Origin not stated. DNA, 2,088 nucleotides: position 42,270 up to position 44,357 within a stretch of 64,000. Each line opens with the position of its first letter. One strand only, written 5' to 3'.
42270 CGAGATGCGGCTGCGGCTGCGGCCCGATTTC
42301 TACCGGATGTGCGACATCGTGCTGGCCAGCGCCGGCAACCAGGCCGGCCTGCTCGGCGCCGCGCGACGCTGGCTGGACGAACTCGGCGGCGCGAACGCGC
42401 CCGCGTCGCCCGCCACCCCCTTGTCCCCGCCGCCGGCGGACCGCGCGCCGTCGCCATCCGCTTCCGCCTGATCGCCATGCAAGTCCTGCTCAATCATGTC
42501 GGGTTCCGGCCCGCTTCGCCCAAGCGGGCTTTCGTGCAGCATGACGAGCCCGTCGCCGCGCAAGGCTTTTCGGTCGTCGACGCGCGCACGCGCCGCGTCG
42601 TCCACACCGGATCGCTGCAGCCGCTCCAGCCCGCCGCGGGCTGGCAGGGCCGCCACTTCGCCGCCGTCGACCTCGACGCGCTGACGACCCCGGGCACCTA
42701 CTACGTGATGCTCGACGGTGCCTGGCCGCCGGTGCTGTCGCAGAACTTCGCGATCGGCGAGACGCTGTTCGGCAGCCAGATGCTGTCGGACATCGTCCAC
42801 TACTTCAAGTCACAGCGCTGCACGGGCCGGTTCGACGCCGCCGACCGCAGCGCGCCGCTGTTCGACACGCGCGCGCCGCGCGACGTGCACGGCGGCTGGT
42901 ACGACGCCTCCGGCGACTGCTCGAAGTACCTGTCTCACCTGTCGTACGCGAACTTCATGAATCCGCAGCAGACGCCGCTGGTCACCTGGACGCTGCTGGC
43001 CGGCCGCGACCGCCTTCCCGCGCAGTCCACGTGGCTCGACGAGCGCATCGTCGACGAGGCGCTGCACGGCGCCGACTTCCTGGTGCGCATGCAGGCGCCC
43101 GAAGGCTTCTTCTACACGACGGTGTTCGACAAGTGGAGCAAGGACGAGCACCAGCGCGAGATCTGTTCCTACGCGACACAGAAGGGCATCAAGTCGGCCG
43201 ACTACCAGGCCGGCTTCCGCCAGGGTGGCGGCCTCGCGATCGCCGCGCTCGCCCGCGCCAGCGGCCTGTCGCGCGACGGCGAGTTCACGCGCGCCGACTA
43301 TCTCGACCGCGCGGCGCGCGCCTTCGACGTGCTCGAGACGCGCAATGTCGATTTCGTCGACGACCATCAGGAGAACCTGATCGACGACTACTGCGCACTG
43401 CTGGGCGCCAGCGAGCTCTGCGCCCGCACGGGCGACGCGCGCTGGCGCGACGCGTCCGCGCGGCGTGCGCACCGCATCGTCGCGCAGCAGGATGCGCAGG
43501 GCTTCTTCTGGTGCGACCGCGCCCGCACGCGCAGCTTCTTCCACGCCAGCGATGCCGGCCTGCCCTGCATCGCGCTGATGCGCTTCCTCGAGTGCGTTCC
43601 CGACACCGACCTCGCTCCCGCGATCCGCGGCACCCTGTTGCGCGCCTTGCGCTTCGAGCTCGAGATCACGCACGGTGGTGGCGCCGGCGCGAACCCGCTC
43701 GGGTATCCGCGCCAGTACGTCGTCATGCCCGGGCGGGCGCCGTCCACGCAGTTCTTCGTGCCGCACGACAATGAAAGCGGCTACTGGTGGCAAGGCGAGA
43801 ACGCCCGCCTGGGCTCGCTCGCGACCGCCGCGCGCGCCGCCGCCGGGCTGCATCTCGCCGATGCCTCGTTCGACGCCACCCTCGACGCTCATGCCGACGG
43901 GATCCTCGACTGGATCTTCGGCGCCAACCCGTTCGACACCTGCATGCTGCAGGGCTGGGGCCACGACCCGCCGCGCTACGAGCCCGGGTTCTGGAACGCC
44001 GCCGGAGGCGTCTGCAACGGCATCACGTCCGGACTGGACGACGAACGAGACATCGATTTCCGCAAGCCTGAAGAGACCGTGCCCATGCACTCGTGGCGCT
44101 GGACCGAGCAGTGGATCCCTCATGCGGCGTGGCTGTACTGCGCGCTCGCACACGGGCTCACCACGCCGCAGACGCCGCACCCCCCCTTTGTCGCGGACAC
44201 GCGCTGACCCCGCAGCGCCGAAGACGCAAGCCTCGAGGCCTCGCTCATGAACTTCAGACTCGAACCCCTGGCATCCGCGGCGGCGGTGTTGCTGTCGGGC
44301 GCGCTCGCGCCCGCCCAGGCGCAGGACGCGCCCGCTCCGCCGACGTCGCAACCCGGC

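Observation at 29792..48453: TonB-dependent, ROK-regulated chitosan/glucosamine utilisation locus in a Gram-negative bacterium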

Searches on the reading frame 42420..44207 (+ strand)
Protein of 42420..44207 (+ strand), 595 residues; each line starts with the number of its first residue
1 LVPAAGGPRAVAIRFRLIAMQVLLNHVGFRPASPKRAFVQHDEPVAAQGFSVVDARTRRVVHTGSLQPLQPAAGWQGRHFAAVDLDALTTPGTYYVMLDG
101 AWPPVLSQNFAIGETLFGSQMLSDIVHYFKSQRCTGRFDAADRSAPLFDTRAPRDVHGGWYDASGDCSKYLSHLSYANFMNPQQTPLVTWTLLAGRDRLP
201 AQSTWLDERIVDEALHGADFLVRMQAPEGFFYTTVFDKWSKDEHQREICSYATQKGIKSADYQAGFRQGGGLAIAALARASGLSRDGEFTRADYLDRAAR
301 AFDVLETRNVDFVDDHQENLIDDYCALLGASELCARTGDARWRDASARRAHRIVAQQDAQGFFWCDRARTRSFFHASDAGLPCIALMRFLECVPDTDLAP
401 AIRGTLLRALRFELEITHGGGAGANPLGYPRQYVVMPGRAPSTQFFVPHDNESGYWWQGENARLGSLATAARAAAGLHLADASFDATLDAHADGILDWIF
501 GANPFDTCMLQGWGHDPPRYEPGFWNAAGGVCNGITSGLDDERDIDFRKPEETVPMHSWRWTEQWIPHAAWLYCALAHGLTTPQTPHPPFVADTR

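Call 6: search_protein_families(library=pfam, proteins=[window:42420-44207:+])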
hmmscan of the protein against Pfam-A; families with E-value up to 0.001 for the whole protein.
window:42420-44207:+ (595 aa): 2 families
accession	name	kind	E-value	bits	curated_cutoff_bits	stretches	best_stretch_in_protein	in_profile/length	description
PF00759.25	Glyco_hydro_9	-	2.1e-17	64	27.7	1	120-519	3-383/444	Glycosyl hydrolase family 9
PF02927.20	CelD_N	-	3e-14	54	24.6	1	21-100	5-83/86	Cellulase N-terminal ig-like domain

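Call 10: search_protein_families(library=ncbifam, proteins=[window:42477-44207:+])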
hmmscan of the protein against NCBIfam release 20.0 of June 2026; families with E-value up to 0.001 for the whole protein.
window:42477-44207:+ (576 aa): 1 family
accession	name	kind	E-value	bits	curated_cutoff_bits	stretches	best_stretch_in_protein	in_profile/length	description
NF049990.1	CellobisidaseCelK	equivalog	3.8e-05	22.1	1700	0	3-115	214-324/889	cellulose 1,4-beta-cellobiosidase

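Call 13: find_related_loci(query=window:42477-44207:+, collection=genome_contigs, flank=10000)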
Query window:42477-44207:+ (576 aa) in genome_contigs; peptide patterns used: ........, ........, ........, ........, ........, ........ (x = any residue, [..] = any of these).
600 stretches matched a pattern (row limit reached: there are more); 585 encode a relative of the query (tblastn E <= 1e-3); the best 80 are kept; 80 distinct loci.
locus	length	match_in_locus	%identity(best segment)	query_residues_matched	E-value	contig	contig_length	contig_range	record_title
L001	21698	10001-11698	77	1-569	0e+0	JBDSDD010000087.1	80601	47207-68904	MAG: Burkholderiaceae bacterium isolate cluster1_bin.173 k127_13434559, whole genome shotgun sequence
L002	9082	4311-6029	76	1-576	0e+0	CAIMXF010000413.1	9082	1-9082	MAG: uncultured beta proteobacterium isolate B4coas_bin-1415 genome assembly, contig: bin-1415:413/631, whole genome sho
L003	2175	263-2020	72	1-576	0e+0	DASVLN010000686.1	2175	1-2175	MAG TPA_asm: Burkholderiaceae bacterium isolate SMAG_U3074 k141_304883, whole genome shotgun sequence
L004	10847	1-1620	78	34-576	0e+0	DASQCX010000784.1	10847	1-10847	MAG TPA_asm: Burkholderiaceae bacterium isolate SMAG_U11710 k141_2116693, whole genome shotgun sequence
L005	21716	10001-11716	78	1-576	0e+0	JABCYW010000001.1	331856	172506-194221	MAG: Betaproteobacteria bacterium isolate Inc-BW-H-2-M_MAG61 Ga0210384_10000008, whole genome shotgun sequence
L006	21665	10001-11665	59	1-557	0e+0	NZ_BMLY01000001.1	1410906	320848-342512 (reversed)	Silvimonas amylolytica strain CGMCC 1.8860 sequence01, whole genome shotgun sequence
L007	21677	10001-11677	57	1-559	0e+0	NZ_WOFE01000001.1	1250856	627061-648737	Deefgea chitinilytica strain LMG 24817 1, whole genome shotgun sequence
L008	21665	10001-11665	59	1-557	0e+0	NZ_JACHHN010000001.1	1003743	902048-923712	Silvimonas terrae strain DSM 18233 Ga0415246_01, whole genome shotgun sequence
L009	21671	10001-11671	57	1-557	0e+0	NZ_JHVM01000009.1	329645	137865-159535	Deefgea rivuli DSM 18356 Q320DRAFT_scaffold00006.6_C, whole genome shotgun sequence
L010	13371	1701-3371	58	1-559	0e+0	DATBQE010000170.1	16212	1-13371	MAG TPA_asm: Burkholderiaceae bacterium isolate SMAG_U4095 k141_209386, whole genome shotgun sequence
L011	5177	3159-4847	56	1-563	0e+0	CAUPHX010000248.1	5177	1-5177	MAG: uncultured Deefgea sp. isolate m08-metabat.12 genome assembly, contig: m08-c1259, whole genome shotgun sequence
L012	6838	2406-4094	56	1-563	0e+0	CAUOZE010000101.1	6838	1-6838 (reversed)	MAG: uncultured Deefgea sp. isolate m03-metabat.2 genome assembly, contig: m03-c425, whole genome shotgun sequence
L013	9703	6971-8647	59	1-563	0e+0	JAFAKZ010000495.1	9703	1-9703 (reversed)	MAG: Burkholderiales bacterium isolate CP_BE_RX_24 BE_RX_k147_608703, whole genome shotgun sequence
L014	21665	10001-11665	58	1-557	0e+0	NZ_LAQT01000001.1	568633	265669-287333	Amantichitinum ursilacus strain IGB-41 contig01, whole genome shotgun sequence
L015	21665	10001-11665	57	1-557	0e+0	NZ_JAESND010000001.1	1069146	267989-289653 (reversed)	Jeongeupia naejangsanensis strain DSM 24253 Contig_1, whole genome shotgun sequence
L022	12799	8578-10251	59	1-560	0e+0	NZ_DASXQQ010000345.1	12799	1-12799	MAG: Piscinibacter sp. isolate SMAG_U4617 k141_2090555, whole genome shotgun sequence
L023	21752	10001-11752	55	1-557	0e+0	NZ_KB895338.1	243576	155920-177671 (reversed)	Chitiniphilus shinanonensis DSM 23277 C556DRAFT_scaffold00005.5, whole genome shotgun sequence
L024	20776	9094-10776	55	1-564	0e+0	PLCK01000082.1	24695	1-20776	MAG: Actinomycetota bacterium isolate palsa_607 73.20111000_P3M.104_contig_16, whole genome shotgun sequence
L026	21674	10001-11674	55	1-561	0e+0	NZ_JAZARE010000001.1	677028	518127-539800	Ideonella sp. BN130291 contig1, whole genome shotgun sequence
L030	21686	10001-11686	56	1-558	0e+0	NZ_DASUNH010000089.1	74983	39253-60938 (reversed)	MAG: Ideonella sp. isolate SMAG_U1594 k141_1062057, whole genome shotgun sequence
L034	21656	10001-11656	56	1-549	0e+0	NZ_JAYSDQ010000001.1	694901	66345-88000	MAG: Ideonella sp. isolate ZZ2_ZZA248_bin.1 NODE_3_length_694901_cov_95.089417, whole genome shotgun sequence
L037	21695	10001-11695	53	1-559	0e+0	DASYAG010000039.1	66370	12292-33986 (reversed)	MAG TPA_asm: Acidothermaceae bacterium isolate SMAG_U4874 k141_2018335, whole genome shotgun sequence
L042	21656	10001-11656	55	1-558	1e-173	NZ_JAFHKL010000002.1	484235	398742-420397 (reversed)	Chromobacterium alkanivorans strain IITR-71 1.16578-assembly_contig_2, whole genome shotgun sequence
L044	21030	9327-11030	47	1-560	5e-168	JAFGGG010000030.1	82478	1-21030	MAG: Spirochaetales bacterium isolate Zod_Metabat.1377 k87_7754041, whole genome shotgun sequence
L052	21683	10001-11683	50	1-557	2e-160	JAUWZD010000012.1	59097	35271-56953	MAG: Spirochaetales bacterium isolate CSMAG_2727 CSMAG_2727_k141_966610_length_59097_cov_13.9914, whole genome shotgun s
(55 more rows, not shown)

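Call 15: search_solved_structures(query=window:42477-44207:+, max_evalue=0.001, show_alignments=1)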
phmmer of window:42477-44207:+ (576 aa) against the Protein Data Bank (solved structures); distinct sequences matched with E-value up to 0.001: 4.
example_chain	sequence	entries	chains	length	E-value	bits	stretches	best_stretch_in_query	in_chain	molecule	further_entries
3h7l_A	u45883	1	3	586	2.1e-164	551.4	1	3-557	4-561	ENDOGLUCANASE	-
6gdt_A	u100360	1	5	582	1.4e-158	532.2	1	2-557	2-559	Endoglucanase-related protein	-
5dgq_A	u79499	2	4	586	2e-152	511.9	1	1-557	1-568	Putative endoglucanase-related protein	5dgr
6dht_A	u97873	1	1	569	0.00015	23.5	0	3-251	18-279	Xyloglucan-specific endo-beta-1,4-glucanase BoGH9A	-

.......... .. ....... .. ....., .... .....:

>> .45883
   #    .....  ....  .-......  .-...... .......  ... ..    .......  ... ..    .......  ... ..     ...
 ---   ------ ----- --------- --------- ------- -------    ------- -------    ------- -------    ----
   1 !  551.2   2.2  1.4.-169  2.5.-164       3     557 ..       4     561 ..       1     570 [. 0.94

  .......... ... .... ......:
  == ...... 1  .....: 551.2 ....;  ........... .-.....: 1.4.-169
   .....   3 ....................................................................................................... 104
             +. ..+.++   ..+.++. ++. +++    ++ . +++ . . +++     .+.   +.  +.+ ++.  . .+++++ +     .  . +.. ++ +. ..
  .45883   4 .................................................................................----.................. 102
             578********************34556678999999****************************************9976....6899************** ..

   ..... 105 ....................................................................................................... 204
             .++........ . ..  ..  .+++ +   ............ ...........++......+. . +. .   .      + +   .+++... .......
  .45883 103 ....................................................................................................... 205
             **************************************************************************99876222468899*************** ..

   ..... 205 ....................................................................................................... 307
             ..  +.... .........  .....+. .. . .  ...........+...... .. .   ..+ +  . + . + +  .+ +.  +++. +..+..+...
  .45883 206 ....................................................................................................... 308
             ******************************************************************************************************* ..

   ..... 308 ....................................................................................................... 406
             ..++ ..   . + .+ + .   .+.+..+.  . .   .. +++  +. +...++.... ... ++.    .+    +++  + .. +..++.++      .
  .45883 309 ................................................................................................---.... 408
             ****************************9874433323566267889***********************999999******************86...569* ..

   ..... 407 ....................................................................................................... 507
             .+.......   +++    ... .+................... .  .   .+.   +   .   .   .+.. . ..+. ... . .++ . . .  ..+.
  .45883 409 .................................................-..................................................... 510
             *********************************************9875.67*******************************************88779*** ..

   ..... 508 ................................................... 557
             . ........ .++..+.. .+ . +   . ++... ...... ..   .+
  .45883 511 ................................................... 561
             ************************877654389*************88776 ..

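Call 44: search_protein_families(library=pfam, proteins=[L030:11990-12772:-, L030:12561-15536:+, L030:15864-16775:+, L034:11732-12907:+, L034:12964-13821:+, L034:13843-15201:-, L026:11699-12424:+, L026:13069-14169:-, L022:10423-11187:-, L001:2737-3756:+])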
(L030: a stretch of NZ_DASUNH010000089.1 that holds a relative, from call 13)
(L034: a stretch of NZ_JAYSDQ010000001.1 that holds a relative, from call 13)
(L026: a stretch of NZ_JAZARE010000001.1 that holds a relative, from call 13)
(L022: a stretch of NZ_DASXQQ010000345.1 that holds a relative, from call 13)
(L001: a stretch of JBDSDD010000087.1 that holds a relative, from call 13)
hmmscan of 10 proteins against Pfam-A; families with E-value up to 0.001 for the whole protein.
L030:11990-12772:- (260 aa): 0 families

L030:12561-15536:+ (991 aa): 7 families
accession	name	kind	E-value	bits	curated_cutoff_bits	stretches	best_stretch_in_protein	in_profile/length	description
PF00072.30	Response_reg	-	2.9e-39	134.1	30.2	2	729-840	1-110/111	Response regulator receiver domain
PF17158.10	MASE4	-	4e-29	102.1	28.4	1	53-283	3-239/239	Membrane-associated sensor, integral membrane domain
PF02518.31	HATPase_c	-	1.2e-27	96.9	26.4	1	425-552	1-108/111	Histidine kinase-, DNA gyrase B-, and HSP90-like ATPase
PF00512.31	HisKA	-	1.6e-20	73.4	26.9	1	313-378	1-66/66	His Kinase A (phospho-acceptor) domain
PF01627.28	Hpt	-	1.2e-11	45.1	24.6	1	893-970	2-80/84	Hpt domain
PF17159.10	MASE3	-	5.3e-06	26.7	31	1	73-272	26-215/226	Membrane-associated sensor domain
PF23198.2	PDE8A_N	-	2.4e-05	24.7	29.6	1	728-816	11-101/147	PDE8A-like, N-terminal domain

L030:15864-16775:+ (303 aa): 2 families
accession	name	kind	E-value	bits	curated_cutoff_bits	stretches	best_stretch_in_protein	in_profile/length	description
PF03466.25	LysR_substrate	-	6.5e-31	107.8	28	1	91-290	3-208/209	LysR substrate binding domain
PF00126.33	HTH_1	-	1.2e-19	70.4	26.6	1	6-64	1-59/60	Bacterial regulatory helix-turn-helix protein, lysR family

L034:11732-12907:+ (391 aa): 0 families

L034:12964-13821:+ (285 aa): 1 family
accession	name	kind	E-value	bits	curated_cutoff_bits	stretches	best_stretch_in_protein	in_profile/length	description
PF01557.24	FAA_hydrolase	-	2.6e-66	223.8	23.9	1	78-282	3-214/214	Fumarylacetoacetate (FAA) hydrolase C-terminal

L034:13843-15201:- (452 aa): 3 families
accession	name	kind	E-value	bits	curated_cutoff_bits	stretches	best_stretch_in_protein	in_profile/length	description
PF20434.5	BD-FAE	-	1.5e-08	34.9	26.8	1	181-228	62-110/215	BD-FAE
PF07859.19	Abhydrolase_3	-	2.4e-05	24.6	25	1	177-221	40-84/210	alpha/beta hydrolase fold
PF00135.34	COesterase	-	0.00046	19.7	27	1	188-222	163-197/515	Carboxylesterase family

L026:11699-12424:+ (241 aa): 1 family
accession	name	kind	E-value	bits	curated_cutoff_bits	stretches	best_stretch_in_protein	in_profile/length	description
PF01177.27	Asp_Glu_race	-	8.6e-26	91.5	31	1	28-233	12-211/211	Asp/Glu/Hydantoin racemase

L026:13069-14169:- (366 aa): 1 family
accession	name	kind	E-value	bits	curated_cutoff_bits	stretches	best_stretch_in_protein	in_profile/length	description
PF00850.24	Hist_deacetyl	-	1.6e-66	225.1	27.9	1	49-362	3-296/298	Histone deacetylase domain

L022:10423-11187:- (254 aa): 3 families
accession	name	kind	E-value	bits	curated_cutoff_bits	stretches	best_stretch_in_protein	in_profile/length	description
PF00072.30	Response_reg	-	6.5e-27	94.3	30.2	1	47-161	1-110/111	Response regulator receiver domain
PF00196.25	GerE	-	7.4e-17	61.2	23.5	1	187-239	2-54/57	Bacterial regulatory proteins, luxR family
PF08281.18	Sigma70_r4_2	-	4e-07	30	25.7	1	179-225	2-49/54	Sigma-70, region 4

L001:2737-3756:+ (339 aa): 1 family
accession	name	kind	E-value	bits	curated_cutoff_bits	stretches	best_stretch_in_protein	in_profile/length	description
PF13621.12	Cupin_8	-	3.9e-65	220.7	27.4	1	18-261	3-250/252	Cupin-like domain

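Call 55: search_protein_families(library=pfam, proteins=[L023:345-1121:+, L023:1132-2310:+, L023:3037-3897:+, L023:3916-4815:+, L023:4820-5548:+, L006:5554-6936:+, L023:8701-9912:+, L023:11904-12962:+, L042:6316-7692:-, L042:11755-13071:-])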
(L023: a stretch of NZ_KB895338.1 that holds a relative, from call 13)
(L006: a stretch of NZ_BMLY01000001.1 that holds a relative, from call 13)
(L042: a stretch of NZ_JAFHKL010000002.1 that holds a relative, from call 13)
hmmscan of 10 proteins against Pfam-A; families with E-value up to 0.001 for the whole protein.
L023:345-1121:+ (258 aa): 4 families
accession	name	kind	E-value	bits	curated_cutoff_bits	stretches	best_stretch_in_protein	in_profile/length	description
PF13720.11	Acetyltransf_11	-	1.5e-25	89.9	24.5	1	176-257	1-82/82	Udp N-acetylglucosamine O-acyltransferase; Domain 2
PF00132.30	Hexapep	-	5.4e-22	76.9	27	3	17-48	5-36/36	Bacterial transferase hexapeptide (six repeats)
PF25084.1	LbH_EIF2B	-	5.5e-05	23.6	54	0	117-163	22-66/105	EIF2B subunit epsilon LbH domain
PF25087.1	GMPPB_C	-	7.5e-05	22.8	39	0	18-49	3-35/110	GMPPB C-terminal domain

L023:1132-2310:+ (392 aa): 2 families
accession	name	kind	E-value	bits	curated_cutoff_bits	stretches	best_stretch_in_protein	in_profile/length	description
PF02684.21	LpxB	-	1.9e-113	379.6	22.6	1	16-382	2-372/374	Lipid-A-disaccharide synthetase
PF13439.12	Glyco_transf_4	-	0.00084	19.8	28.5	0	75-164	51-153/170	Glycosyltransferase Family 4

L023:3037-3897:+ (286 aa): 2 families
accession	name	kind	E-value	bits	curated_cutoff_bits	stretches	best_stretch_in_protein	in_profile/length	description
PF20560.3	MotA_N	-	5.4e-31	107.1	27.3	1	4-93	1-91/91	Motility protein A N-terminal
PF01618.21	MotA_ExbB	-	5.3e-10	39.6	22.9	1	126-233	10-120/127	MotA/TolQ/ExbB proton channel family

L023:3916-4815:+ (299 aa): 2 families
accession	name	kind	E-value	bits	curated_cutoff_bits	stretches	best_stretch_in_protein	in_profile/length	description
PF13677.11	MotB_plug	-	1.6e-20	72.9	24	1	13-66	3-58/58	Membrane MotB of proton-channel complex MotA/MotB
PF00691.25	OmpA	-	6.1e-15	55.8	27.2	1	163-254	1-89/98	OmpA family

L023:4820-5548:+ (242 aa): 3 families
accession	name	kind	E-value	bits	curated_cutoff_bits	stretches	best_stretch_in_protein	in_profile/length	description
PF08242.18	Methyltransf_12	-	2.4e-06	28.6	30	1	122-188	1-72/98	Methyltransferase domain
PF13489.12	Methyltransf_23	-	3.1e-05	24.2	27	1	104-187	9-87/164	Methyltransferase domain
PF13649.12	Methyltransf_25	-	0.00011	23.3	27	1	122-208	2-96/97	Methyltransferase domain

L006:5554-6936:+ (460 aa): 1 family
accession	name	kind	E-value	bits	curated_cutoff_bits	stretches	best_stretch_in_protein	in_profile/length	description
PF08668.18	HDOD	-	0.00019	21.4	22.9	0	39-153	18-129/196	HDOD domain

L023:8701-9912:+ (403 aa): 1 family
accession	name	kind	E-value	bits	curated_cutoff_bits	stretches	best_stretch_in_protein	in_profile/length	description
PF00480.26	ROK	-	3e-42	145.6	22.9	1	117-394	4-289/294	ROK family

L023:11904-12962:+ (352 aa): 6 families
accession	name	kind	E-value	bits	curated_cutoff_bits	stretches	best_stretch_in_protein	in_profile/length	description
PF01370.27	Epimerase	-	1.9e-42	145.8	20.9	1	22-264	1-240/240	NAD dependent epimerase/dehydratase family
PF16363.11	GDP_Man_Dehyd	-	2.1e-15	57.4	27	1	23-270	1-254/332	GDP-mannose 4,6 dehydratase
PF04321.23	RmlD_sub_bind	-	1.1e-10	41.5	27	1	20-174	1-139/287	RmlD substrate binding domain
PF01073.25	3Beta_HSD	-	9e-09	35.2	22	1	23-197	1-186/280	3-beta hydroxysteroid dehydrogenase/isomerase family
PF07993.18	NAD_binding_4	-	3.3e-05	23.6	20.1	0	88-179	88-196/258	Male sterility protein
PF02719.21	Polysacc_synt_2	-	0.00079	19.1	20.2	0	22-194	1-173/293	Polysaccharide biosynthesis protein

L042:6316-7692:- (458 aa): 2 families
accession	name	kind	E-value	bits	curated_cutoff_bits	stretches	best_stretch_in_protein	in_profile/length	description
PF13416.11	SBP_bac_8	-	3.4e-29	102.9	27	1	87-388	2-271/279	Bacterial extracellular solute-binding protein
PF01547.30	SBP_bac_1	-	4.6e-27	96.2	26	1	79-365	9-306/307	Bacterial extracellular solute-binding protein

L042:11755-13071:- (438 aa): 3 families
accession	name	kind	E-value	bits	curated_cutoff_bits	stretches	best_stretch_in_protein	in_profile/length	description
PF00270.35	DEAD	-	3.6e-51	173.7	26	1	25-192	1-163/167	DEAD/DEAH box helicase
PF00271.37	Helicase_C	-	1.2e-33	116.1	23.5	1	232-340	2-110/110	Helicase conserved C-terminal domain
PF04851.21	ResIII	-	1.5e-07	31.9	22.5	1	26-189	6-162/164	Type III restriction enzyme, res subunit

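Call 91: search_protein_families(library=pfam, proteins=[L037:3543-5699:+, L037:6543-9266:+, L037:9263-9955:+, L037:12230-14461:+, L024:7361-8731:+, L024:11371-13044:+, L052:5550-6773:+, L052:6751-8118:+, L052:11716-13527:+, L044:11105-12520:+])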
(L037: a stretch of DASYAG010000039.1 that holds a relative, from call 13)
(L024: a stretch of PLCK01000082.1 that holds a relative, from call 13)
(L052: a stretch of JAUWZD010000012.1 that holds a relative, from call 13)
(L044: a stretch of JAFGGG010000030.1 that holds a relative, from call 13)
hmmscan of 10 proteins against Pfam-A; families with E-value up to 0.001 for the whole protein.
L037:3543-5699:+ (718 aa): 4 families
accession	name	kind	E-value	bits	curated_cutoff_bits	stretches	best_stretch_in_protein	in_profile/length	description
PF00122.25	E1-E2_ATPase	-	1.7e-30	106.3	28.1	1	127-310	12-180/181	E1-E2 ATPase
PF00702.32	Hydrolase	-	2.8e-22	80.5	26.4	1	328-565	2-191/191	haloacid dehalogenase-like hydrolase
PF12710.13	HAD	-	9.3e-05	23.4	27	1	478-528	80-130/189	haloacid dehalogenase-like hydrolase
PF08282.18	Hydrolase_3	-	0.00012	22.3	20.9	0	539-584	197-242/255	haloacid dehalogenase-like hydrolase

L037:6543-9266:+ (907 aa): 6 families
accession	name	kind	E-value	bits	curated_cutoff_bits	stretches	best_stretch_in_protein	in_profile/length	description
PF02702.23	KdpD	-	9.7e-98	326.2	26.1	1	36-244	2-210/210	Osmosensitive K+ channel His kinase sensor domain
PF02518.31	HATPase_c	-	6.7e-24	84.9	26.4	1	760-865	2-107/111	Histidine kinase-, DNA gyrase B-, and HSP90-like ATPase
PF13493.11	DUF4118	-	6.6e-21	74.5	28.4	1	418-520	4-106/107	Domain of unknown function (DUF4118)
PF00512.31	HisKA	-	3.2e-15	56.4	26.9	1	650-717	2-66/66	His Kinase A (phospho-acceptor) domain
PF00582.32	Usp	-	5e-10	40.5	24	1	265-376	3-126/141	Universal stress protein family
PF13581.12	HATPase_c_2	-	1.4e-05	25.6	27.4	1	773-847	41-113/127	Histidine kinase-like ATPase domain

L037:9263-9955:+ (230 aa): 2 families
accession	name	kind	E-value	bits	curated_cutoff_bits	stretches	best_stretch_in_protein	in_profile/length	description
PF00072.30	Response_reg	-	2.9e-28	98.7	30.2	1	4-112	1-110/111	Response regulator receiver domain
PF00486.34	Trans_reg_C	-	6.5e-19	68.2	26.2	1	154-228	3-77/77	Transcriptional regulatory protein, C terminal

L037:12230-14461:+ (743 aa): 1 family
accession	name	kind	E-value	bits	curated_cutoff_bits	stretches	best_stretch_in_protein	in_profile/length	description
PF00141.28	peroxidase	-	1.3e-71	241.6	27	2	99-406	12-236/237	Peroxidase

L024:7361-8731:+ (456 aa): 0 families

L024:11371-13044:+ (557 aa): 2 families
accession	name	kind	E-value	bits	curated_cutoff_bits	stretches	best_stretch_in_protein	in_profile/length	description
PF00199.24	Catalase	-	1.6e-166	554.6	25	1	19-412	1-380/383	Catalase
PF06628.17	Catalase-rel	-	1.3e-16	60.9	30.1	1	441-502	3-65/65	Catalase-related immune-responsive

L052:5550-6773:+ (407 aa): 1 family
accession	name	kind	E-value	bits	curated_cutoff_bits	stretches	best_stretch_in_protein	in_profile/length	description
PF00480.26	ROK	-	9.1e-22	78.4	22.9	1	106-267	10-155/294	ROK family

L052:6751-8118:+ (455 aa): 1 family
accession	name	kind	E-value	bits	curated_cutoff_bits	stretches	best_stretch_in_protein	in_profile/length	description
PF01547.30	SBP_bac_1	-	3.7e-20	73.6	26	1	71-367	7-303/307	Bacterial extracellular solute-binding protein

L052:11716-13527:+ (603 aa): 2 families
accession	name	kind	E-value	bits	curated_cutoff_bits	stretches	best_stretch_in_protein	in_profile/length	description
PF00728.28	Glyco_hydro_20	-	6.7e-19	68.9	22.3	1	113-353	1-256/348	Glycosyl hydrolase family 20, catalytic domain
PF02838.20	Glyco_hydro_20b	-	2.7e-11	44.7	26.1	1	52-110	64-124/124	Glycosyl hydrolase family 20, domain 2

L044:11105-12520:+ (471 aa): 0 families
